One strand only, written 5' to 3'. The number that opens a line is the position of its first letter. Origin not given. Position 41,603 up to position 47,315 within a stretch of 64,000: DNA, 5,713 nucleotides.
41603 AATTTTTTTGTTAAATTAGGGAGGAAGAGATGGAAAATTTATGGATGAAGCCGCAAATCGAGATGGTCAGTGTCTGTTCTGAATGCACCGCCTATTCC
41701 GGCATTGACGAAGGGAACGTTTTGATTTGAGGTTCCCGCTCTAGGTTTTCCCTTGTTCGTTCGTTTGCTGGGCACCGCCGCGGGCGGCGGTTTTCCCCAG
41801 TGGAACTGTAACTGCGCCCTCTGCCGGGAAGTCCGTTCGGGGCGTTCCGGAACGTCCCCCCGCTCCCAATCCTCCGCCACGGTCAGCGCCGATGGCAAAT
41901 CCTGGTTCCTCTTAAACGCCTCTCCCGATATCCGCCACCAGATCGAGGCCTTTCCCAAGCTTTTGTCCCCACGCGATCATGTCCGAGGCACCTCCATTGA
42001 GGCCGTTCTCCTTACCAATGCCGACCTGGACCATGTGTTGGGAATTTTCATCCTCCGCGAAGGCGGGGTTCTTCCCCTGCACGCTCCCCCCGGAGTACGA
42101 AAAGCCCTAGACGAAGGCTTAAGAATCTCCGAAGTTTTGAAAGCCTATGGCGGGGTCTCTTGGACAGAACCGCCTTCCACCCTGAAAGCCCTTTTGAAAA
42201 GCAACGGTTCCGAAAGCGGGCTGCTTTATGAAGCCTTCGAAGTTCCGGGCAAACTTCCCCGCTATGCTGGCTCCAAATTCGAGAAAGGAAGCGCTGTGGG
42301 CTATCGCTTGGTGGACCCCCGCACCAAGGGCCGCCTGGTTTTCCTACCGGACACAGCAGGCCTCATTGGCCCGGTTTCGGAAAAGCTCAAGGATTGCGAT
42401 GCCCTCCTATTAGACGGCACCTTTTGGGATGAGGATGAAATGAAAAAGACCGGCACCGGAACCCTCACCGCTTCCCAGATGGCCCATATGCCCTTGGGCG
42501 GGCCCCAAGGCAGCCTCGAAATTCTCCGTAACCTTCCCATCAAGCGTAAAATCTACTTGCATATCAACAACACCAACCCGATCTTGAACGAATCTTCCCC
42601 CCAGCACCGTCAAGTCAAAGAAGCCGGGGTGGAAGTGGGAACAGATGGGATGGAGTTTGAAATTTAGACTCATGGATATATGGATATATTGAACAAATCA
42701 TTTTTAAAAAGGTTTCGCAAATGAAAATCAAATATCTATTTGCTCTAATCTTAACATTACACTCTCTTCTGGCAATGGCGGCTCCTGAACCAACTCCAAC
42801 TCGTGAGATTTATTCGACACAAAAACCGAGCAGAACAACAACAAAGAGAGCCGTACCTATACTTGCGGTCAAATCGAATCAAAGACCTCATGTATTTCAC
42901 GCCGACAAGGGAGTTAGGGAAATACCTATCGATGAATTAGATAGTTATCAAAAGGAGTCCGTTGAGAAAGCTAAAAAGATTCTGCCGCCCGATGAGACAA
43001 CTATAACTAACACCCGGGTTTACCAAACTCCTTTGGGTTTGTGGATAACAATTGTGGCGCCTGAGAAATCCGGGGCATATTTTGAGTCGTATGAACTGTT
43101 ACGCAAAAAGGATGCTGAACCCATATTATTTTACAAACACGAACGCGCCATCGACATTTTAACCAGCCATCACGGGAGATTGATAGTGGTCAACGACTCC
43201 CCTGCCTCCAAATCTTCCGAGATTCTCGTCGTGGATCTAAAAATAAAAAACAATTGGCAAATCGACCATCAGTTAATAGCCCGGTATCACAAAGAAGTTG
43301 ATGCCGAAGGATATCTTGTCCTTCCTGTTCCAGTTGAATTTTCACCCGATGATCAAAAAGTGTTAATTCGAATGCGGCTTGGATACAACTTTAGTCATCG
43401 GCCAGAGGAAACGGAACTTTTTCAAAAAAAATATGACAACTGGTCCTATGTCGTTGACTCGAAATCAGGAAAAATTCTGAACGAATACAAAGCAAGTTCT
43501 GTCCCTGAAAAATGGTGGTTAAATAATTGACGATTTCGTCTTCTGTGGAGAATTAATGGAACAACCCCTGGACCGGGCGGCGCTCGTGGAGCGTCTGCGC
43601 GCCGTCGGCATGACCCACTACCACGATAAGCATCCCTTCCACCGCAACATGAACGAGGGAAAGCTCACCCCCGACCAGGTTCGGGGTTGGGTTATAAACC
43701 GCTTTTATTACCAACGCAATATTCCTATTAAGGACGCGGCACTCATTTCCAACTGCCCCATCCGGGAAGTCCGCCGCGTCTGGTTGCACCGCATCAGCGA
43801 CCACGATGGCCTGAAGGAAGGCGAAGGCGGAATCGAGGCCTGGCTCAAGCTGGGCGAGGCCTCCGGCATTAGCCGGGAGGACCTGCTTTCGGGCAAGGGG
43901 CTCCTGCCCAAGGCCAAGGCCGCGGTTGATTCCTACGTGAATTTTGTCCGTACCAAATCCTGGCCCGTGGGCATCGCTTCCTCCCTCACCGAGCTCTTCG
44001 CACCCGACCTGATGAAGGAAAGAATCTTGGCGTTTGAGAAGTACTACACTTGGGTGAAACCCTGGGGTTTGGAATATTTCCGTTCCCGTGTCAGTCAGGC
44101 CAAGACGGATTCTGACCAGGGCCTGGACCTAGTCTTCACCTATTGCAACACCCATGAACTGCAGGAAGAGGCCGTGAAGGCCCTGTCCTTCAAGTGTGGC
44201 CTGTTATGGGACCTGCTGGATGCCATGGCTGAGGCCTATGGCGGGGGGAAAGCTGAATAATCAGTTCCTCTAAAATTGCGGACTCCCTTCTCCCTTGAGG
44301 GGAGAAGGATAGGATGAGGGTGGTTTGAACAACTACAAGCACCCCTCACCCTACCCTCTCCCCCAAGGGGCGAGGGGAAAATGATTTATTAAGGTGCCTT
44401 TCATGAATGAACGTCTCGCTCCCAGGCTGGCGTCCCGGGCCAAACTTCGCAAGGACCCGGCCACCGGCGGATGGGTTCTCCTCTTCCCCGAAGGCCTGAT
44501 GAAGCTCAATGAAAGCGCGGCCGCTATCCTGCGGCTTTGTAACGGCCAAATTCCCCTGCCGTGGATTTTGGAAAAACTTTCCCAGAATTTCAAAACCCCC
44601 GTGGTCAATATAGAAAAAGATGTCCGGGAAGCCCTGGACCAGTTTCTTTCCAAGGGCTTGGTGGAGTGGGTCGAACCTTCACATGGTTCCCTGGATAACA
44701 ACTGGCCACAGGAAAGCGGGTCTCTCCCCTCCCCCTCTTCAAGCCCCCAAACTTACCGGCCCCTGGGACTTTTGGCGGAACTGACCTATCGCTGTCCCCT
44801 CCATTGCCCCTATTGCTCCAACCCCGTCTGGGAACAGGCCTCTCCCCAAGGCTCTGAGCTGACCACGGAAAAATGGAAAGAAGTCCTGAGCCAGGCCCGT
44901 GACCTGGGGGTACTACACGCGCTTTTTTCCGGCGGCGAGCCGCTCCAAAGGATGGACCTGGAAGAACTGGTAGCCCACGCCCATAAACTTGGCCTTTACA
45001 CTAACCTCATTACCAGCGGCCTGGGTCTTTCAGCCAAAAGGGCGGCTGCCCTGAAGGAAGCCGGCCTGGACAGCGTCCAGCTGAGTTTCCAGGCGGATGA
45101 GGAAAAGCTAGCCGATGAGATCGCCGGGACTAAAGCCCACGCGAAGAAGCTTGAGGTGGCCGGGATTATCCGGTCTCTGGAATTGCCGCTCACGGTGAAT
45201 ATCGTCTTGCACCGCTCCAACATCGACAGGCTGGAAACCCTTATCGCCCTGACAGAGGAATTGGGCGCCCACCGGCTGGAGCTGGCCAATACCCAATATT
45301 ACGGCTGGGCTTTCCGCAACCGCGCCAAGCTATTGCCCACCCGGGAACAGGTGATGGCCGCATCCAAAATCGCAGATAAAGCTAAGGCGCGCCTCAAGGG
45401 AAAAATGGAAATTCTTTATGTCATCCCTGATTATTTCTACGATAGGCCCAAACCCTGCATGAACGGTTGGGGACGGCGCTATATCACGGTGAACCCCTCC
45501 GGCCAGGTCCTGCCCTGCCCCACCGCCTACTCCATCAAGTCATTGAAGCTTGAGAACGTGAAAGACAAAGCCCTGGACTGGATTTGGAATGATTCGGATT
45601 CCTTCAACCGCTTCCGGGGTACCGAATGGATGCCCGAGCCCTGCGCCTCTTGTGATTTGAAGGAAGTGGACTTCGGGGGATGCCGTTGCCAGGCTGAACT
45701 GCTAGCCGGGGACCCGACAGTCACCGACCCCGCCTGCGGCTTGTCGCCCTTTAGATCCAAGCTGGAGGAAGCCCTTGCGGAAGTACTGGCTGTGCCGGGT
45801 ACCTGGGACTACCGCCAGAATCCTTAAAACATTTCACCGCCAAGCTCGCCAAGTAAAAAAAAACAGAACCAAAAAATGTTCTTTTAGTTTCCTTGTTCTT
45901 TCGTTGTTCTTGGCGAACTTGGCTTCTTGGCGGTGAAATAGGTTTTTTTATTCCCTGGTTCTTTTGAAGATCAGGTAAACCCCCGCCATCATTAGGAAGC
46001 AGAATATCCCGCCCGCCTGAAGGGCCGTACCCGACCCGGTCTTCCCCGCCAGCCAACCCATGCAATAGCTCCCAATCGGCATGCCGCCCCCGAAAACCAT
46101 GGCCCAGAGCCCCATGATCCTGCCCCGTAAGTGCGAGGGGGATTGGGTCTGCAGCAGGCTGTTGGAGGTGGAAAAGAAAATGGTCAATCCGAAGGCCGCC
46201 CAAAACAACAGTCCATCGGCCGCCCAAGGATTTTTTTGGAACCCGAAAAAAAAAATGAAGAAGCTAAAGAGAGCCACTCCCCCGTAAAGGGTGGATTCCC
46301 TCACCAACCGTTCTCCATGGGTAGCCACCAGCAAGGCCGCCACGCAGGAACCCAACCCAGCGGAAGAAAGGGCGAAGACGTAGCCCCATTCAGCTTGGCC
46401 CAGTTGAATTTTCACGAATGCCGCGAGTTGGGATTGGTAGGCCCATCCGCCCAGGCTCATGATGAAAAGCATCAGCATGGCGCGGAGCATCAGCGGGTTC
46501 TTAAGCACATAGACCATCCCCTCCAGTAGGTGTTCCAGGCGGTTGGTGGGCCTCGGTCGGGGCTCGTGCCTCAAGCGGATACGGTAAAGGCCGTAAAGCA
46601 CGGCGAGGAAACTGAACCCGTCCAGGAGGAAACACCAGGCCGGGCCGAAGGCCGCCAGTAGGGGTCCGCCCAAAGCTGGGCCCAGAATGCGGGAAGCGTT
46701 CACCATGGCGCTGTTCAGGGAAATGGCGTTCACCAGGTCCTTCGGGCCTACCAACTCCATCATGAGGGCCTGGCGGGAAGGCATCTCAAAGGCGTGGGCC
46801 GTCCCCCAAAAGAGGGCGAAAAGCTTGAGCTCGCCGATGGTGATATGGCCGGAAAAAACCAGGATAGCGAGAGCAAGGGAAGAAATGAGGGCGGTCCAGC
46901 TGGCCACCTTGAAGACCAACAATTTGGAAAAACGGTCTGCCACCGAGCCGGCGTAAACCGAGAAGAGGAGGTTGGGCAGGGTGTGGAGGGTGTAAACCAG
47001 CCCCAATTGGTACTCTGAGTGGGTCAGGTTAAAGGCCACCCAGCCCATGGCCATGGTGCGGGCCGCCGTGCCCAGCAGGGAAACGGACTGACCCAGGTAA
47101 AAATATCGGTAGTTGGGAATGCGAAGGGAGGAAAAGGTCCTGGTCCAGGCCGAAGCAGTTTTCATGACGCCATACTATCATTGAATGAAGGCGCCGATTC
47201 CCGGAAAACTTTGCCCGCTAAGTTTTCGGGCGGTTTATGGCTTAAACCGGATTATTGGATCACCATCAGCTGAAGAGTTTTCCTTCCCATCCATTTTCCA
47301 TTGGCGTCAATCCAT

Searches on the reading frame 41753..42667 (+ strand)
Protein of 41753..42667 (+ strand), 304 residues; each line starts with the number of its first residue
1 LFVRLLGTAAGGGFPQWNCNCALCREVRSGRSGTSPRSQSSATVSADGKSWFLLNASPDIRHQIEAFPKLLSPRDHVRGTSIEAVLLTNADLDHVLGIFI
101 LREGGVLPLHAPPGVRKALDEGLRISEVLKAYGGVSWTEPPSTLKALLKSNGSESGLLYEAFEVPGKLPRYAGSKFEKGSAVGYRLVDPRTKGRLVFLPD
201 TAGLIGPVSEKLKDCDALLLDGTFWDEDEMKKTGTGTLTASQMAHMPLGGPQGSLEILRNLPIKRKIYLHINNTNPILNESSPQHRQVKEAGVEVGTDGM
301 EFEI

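Call 7: search_protein_families(library=pfam, proteins=[window:41753-42667:+], max_evalue=0.001)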
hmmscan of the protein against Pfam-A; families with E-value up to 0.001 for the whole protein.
window:41753-42667:+ (304 aa): 1 family
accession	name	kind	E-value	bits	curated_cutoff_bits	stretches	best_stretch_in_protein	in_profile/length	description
PF12706.13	Lactamase_B_2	-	3.8e-31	108.7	27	1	51-271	2-200/200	Beta-lactamase superfamily domain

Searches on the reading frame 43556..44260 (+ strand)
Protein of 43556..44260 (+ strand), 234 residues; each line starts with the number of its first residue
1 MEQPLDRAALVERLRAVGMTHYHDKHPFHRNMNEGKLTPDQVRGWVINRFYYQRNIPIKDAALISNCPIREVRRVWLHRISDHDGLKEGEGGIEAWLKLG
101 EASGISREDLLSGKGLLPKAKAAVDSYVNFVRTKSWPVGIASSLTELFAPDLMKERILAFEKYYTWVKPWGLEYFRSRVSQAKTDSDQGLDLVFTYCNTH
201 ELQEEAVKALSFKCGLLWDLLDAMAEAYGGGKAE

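Call 7: search_protein_families(library=pfam, proteins=[window:43556-44260:+], max_evalue=0.001)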
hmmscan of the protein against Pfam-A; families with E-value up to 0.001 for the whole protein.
window:43556-44260:+ (234 aa): 1 family
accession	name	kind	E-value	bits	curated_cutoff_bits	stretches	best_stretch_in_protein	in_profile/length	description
PF03070.21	TENA_THI-4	-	6.6e-46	157.2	22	1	14-222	4-209/210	TENA/THI-4/PQQC family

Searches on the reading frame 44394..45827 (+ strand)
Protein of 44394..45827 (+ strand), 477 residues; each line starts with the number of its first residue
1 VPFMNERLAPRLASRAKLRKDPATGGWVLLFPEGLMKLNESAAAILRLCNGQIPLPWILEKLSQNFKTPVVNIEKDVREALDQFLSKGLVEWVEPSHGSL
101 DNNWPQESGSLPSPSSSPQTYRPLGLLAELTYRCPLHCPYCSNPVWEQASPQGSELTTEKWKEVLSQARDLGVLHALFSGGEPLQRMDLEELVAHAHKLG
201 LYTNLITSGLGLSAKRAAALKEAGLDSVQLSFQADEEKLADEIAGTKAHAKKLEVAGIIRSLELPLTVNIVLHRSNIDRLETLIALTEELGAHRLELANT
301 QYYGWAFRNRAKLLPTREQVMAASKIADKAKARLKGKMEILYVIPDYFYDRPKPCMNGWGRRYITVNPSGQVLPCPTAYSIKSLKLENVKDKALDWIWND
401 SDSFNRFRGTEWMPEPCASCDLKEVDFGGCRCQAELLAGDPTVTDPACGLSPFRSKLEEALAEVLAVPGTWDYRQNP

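Call 7: search_protein_families(library=pfam, proteins=[window:44394-45827:+], max_evalue=0.001)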
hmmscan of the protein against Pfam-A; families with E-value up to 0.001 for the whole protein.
window:44394-45827:+ (477 aa): 5 families
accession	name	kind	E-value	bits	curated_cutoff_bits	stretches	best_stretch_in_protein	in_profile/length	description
PF04055.27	Radical_SAM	-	5.1e-23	82.5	29.5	1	130-284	3-163/166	Radical SAM superfamily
PF05402.18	PqqD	-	1.1e-11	45.3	23.4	1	26-90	1-67/67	Coenzyme PQQ synthesis protein D (PqqD)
PF13186.11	SPASM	-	1.5e-09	38.5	21.5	1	355-421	1-67/67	Iron-sulfur cluster-binding domain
PF13353.11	Fer4_12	-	4.1e-05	24.3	22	1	133-201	14-82/137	4Fe-4S single cluster domain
PF01261.30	AP_endonuc_2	-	0.00034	20.8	31.1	0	218-297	2-87/249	Xylose isomerase-like TIM barrel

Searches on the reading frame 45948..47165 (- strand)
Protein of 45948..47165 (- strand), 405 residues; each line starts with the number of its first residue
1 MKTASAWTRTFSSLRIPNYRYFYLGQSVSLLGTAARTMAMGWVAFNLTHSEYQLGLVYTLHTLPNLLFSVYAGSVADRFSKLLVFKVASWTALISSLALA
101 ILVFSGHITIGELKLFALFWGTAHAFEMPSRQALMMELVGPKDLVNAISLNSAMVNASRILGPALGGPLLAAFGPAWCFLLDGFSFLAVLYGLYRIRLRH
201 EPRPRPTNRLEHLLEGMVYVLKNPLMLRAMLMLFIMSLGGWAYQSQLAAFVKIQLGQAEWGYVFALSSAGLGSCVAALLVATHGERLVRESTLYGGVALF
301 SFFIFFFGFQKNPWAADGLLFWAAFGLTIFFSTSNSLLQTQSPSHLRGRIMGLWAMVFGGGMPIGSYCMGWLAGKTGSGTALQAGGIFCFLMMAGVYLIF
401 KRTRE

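Call 7: search_protein_families(library=pfam, proteins=[window:45948-47165:-], max_evalue=0.001)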
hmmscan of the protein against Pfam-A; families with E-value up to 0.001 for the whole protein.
window:45948-47165:- (405 aa): 2 families
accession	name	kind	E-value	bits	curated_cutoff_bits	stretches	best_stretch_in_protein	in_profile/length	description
PF05977.19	MFS_3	-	7.1e-49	167.1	27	1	10-394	3-388/524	Transmembrane secretion effector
PF07690.21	MFS_1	-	1.3e-32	113.6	33.4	1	23-365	2-346/347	Major Facilitator Superfamily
